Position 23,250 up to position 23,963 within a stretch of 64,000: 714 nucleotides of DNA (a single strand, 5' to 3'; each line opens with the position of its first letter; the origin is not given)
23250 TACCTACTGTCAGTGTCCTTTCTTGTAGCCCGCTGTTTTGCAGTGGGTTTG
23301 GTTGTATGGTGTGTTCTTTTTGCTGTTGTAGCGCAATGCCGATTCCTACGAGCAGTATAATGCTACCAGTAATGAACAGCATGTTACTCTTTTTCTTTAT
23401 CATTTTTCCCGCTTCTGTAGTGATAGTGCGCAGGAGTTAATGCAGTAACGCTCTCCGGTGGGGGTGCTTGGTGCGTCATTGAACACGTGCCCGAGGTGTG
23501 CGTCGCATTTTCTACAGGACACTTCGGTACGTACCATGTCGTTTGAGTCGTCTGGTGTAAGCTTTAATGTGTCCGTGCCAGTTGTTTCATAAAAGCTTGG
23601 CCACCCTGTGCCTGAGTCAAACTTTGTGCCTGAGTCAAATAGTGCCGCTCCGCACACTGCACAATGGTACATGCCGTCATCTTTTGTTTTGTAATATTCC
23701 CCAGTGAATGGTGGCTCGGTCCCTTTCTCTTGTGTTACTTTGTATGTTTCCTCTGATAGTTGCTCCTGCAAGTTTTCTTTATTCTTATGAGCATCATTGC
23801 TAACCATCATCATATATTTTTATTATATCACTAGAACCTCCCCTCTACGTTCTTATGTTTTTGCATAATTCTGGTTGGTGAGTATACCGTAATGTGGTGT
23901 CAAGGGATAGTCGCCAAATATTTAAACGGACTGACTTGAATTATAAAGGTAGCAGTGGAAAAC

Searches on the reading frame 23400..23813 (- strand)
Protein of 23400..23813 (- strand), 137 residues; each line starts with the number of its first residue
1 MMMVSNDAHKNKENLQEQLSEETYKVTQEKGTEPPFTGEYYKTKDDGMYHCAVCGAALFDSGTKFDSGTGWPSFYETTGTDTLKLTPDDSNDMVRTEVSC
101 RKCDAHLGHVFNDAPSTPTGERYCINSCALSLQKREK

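Call 14: search_protein_families(library=pfam, proteins=[window:23400-23813:-], max_evalue=0.001)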
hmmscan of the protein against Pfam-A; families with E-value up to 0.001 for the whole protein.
window:23400-23813:- (137 aa): 3 families
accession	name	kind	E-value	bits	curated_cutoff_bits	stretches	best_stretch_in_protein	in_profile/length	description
PF01641.26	SelR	-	5.4e-49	165.4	24.9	1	19-133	1-115/116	SelR domain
PF24046.1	At4g08330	-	0.00017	22.1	27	0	95-119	76-100/129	At4g08330 beta-tent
PF03226.21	Yippee-Mis18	-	0.00029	21.4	26.6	1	49-130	3-93/108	Yippee zinc-binding/DNA-binding /Mis18, centromere assembly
